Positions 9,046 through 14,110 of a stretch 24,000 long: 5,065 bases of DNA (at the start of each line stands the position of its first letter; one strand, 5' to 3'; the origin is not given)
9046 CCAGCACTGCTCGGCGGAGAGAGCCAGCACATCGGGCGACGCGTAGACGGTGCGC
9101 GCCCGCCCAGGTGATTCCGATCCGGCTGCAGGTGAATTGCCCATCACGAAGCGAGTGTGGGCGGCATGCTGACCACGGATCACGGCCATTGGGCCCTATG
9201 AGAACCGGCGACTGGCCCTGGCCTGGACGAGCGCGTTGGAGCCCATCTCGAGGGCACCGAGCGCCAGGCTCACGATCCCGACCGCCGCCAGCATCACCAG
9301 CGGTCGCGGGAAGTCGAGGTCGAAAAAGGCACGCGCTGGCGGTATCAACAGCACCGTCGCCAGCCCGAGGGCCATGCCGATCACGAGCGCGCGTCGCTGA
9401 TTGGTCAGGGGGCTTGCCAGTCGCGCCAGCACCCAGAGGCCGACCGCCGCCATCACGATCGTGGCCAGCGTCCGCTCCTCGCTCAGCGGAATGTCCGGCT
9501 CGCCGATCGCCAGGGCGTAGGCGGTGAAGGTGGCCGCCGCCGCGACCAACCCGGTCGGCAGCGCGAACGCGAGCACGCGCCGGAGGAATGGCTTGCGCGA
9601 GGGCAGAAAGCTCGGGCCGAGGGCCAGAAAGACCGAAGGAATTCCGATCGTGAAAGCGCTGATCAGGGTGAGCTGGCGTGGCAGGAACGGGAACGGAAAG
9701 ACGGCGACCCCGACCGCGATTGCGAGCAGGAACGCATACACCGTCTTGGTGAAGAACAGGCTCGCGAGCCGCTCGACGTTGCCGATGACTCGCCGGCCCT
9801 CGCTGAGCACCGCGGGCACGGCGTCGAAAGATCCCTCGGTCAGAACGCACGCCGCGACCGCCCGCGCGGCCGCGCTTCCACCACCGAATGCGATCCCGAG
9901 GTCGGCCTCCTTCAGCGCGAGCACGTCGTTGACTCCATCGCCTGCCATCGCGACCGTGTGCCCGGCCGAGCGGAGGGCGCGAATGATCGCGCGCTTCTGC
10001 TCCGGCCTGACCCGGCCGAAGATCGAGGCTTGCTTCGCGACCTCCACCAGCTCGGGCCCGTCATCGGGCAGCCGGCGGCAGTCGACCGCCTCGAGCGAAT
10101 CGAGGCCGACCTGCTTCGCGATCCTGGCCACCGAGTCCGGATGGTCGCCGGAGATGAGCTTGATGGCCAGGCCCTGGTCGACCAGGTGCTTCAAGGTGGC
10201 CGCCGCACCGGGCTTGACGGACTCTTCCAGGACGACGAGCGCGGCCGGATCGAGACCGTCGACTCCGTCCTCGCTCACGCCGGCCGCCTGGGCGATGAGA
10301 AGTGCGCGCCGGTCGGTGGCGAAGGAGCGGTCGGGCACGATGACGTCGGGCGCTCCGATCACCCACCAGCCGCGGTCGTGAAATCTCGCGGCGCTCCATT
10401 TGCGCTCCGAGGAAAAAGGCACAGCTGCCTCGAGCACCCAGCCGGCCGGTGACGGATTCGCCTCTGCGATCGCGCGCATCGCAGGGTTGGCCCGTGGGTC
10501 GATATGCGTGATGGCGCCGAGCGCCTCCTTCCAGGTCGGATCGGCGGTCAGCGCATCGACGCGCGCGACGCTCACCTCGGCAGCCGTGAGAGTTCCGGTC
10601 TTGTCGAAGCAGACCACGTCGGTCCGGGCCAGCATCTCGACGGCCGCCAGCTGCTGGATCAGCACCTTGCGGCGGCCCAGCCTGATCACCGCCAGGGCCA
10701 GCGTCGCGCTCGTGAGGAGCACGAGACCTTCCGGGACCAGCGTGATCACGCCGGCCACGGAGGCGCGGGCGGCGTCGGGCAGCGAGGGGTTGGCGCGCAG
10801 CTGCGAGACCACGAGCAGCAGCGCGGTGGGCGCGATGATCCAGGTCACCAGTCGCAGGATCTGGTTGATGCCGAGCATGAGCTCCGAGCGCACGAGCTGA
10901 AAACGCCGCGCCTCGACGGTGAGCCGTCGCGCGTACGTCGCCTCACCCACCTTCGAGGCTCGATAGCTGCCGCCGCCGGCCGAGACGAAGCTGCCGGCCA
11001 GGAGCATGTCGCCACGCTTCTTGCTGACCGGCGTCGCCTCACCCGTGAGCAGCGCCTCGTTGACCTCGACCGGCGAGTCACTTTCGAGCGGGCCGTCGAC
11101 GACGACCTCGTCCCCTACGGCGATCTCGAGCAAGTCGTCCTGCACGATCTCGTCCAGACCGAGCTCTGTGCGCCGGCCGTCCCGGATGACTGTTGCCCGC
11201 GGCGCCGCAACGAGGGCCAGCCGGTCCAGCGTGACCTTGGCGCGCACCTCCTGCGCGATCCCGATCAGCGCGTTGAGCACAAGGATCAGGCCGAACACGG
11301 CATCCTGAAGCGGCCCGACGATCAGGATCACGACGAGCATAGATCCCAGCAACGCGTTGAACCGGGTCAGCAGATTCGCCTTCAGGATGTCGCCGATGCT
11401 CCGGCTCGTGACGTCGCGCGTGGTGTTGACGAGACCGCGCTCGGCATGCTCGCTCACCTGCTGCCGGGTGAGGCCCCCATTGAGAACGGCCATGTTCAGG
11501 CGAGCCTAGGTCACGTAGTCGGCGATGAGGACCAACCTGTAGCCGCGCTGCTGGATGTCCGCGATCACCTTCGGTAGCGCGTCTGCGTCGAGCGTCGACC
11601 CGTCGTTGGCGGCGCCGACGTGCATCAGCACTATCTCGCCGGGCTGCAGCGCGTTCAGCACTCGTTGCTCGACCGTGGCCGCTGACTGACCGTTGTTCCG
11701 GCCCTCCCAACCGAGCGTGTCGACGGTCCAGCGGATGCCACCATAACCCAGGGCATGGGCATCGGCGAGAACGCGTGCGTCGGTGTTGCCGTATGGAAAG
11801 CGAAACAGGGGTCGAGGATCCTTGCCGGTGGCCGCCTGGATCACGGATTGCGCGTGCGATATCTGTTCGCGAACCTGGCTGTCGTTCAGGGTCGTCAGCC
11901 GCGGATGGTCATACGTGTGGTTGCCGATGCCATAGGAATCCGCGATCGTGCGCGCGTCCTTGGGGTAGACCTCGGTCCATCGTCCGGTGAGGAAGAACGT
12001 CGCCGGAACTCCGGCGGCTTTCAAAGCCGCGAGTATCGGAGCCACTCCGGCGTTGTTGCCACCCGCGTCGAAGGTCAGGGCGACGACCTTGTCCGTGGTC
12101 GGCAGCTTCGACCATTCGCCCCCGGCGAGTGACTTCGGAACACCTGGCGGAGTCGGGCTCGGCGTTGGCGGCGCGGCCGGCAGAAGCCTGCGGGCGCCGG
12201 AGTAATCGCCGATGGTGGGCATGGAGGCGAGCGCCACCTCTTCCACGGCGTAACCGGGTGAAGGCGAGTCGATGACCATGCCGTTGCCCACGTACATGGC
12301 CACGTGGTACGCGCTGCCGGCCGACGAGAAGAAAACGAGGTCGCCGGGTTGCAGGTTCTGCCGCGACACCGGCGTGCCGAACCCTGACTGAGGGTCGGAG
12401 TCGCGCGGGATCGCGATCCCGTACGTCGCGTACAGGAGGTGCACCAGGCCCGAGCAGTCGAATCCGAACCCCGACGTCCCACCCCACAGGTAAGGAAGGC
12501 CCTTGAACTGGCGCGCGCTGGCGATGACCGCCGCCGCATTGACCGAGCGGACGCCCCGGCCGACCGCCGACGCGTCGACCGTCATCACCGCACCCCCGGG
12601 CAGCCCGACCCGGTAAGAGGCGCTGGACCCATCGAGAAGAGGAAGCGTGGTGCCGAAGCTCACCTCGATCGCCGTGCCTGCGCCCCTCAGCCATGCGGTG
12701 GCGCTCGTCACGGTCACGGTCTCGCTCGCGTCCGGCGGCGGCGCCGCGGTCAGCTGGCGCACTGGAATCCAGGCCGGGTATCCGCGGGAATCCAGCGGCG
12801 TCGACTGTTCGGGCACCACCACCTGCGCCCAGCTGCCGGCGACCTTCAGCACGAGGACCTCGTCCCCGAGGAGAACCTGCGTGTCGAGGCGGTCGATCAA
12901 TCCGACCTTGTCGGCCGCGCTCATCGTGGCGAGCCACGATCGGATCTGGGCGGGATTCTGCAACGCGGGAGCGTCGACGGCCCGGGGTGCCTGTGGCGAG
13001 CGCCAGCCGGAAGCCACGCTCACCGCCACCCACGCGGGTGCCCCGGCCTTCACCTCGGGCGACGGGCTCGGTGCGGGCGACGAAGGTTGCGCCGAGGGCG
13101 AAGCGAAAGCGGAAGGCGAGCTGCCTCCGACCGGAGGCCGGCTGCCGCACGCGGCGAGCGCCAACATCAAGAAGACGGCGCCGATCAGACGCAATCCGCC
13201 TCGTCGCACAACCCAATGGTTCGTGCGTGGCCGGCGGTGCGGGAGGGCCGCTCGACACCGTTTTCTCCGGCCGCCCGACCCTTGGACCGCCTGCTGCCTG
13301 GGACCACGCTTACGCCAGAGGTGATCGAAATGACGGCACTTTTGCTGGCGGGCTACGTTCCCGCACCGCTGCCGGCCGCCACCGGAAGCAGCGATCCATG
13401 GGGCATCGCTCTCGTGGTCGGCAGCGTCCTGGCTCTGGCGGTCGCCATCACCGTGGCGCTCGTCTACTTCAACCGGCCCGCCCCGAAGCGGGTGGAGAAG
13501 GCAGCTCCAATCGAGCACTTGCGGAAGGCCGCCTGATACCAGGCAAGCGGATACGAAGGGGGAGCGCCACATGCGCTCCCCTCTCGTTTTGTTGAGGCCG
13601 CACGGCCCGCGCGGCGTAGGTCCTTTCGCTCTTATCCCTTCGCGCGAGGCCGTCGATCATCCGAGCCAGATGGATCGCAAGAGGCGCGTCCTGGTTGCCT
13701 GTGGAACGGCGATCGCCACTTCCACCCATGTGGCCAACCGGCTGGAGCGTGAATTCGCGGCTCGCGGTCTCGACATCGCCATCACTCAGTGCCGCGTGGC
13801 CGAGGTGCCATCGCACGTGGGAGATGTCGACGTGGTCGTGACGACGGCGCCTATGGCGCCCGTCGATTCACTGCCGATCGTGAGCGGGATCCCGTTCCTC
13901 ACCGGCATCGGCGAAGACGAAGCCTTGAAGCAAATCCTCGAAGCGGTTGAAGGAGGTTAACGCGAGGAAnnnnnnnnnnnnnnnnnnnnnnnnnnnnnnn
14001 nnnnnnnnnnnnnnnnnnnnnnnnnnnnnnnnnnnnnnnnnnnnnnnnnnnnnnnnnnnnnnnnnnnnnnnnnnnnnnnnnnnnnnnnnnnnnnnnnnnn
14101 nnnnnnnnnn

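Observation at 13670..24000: Complete sgc-type orphan PTS module wired to EI, HPr, an SDR, phosphoketolase and acetate kinase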

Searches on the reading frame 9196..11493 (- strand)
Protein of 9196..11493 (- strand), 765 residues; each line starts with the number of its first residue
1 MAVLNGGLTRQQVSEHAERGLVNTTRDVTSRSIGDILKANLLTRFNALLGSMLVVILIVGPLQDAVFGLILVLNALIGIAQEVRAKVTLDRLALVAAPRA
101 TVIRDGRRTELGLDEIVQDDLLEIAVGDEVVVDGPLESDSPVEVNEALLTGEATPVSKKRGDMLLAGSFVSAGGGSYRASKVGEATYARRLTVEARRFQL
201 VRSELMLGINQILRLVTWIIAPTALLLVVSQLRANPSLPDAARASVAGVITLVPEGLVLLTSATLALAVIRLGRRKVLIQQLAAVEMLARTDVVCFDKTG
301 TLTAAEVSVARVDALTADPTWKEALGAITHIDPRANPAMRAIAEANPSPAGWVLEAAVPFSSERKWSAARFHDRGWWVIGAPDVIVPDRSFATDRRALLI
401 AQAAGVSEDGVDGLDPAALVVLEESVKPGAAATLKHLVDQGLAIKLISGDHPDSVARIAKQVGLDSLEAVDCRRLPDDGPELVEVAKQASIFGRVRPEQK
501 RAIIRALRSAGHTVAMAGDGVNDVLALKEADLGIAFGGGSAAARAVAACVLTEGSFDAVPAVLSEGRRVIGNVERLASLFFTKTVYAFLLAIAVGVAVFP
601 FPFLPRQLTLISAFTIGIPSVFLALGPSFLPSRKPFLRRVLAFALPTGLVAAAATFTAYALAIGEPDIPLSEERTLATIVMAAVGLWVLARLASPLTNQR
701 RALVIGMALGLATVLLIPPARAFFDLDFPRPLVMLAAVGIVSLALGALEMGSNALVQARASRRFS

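Call 7: search_protein_families(library=pfam, proteins=[window:9196-11493:-], max_evalue=0.01)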
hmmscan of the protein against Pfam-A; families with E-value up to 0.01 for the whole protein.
window:9196-11493:- (765 aa): 4 families
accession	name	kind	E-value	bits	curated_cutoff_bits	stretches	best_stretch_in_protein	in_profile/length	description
PF00122.25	E1-E2_ATPase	-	1.9e-32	112.7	28.1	1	96-274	3-180/181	E1-E2 ATPase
PF00702.32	Hydrolase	-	3.3e-20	73.7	26.4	1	292-531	2-191/191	haloacid dehalogenase-like hydrolase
PF08282.18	Hydrolase_3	-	0.00017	21.8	20.9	1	506-562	198-254/255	haloacid dehalogenase-like hydrolase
PF12710.13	HAD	-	0.0068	17.3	27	0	389-528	48-189/189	haloacid dehalogenase-like hydrolase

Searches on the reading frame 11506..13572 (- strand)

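Call 7: search_protein_families(library=pfam, proteins=[window:11506-13572:-], max_evalue=0.01)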
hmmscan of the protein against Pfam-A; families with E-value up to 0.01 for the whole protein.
window:11506-13572:- (688 aa): 4 families
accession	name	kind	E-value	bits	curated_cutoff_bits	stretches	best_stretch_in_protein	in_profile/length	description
PF01522.26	Polysacc_deac_1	-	3.3e-33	114.7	23.1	1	491-610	3-121/124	Polysaccharide deacetylase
PF00877.26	NLPC_P60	-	1e-24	86.9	23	1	358-440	1-85/105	NlpC/P60 family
PF23795.1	SH3_YKFC_2nd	-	6.2e-07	29.6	27.4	1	288-337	1-54/57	YKFC SH3b2 domain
PF18348.7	SH3_16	-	2.1e-05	24.6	25.8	1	228-274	10-49/49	Bacterial dipeptidyl-peptidase Sh3 domain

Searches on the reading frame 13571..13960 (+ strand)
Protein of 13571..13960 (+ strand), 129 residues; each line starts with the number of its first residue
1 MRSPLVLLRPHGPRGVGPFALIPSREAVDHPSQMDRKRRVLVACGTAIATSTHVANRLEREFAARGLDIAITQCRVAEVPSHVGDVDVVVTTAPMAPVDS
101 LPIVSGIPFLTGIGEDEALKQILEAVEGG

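Call 4: search_protein_families(library=pfam, proteins=[window:13571-13960:+], max_evalue=0.01)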
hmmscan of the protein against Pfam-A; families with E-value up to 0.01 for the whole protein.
window:13571-13960:+ (129 aa): 1 family
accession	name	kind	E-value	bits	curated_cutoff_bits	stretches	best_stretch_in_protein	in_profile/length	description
PF02302.22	PTS_IIB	-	1e-09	39.3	23.6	1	39-97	1-59/90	PTS system, Lactose/Cellobiose specific IIB subunit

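Call 5: search_protein_families(library=ncbifam, proteins=[window:13571-13960:+], max_evalue=0.01)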
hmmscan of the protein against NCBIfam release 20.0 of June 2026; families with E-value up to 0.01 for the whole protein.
window:13571-13960:+ (129 aa): 3 families
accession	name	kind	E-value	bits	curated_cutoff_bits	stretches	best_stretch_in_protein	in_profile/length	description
NF007643.0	PRK10310.1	equivalog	3.3e-18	65.9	95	1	37-126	2-92/94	PTS galactitol transporter subunit IIB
NF007094.0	PRK09548.1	equivalog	0.002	16.6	687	1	25-93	490-558/598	PTS ascorbate-specific subunit IIBC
NF011663.0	PRK15083.1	subfamily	0.0045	15.1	589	1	28-92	369-431/639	PTS mannitol transporter subunit IICBA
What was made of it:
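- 13670..13960 (+): EIIB (GatB/SgcB-like), active-site Cys in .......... PF02302 at 1e-9; GatB model at 3e-18 (calls 4, 5).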
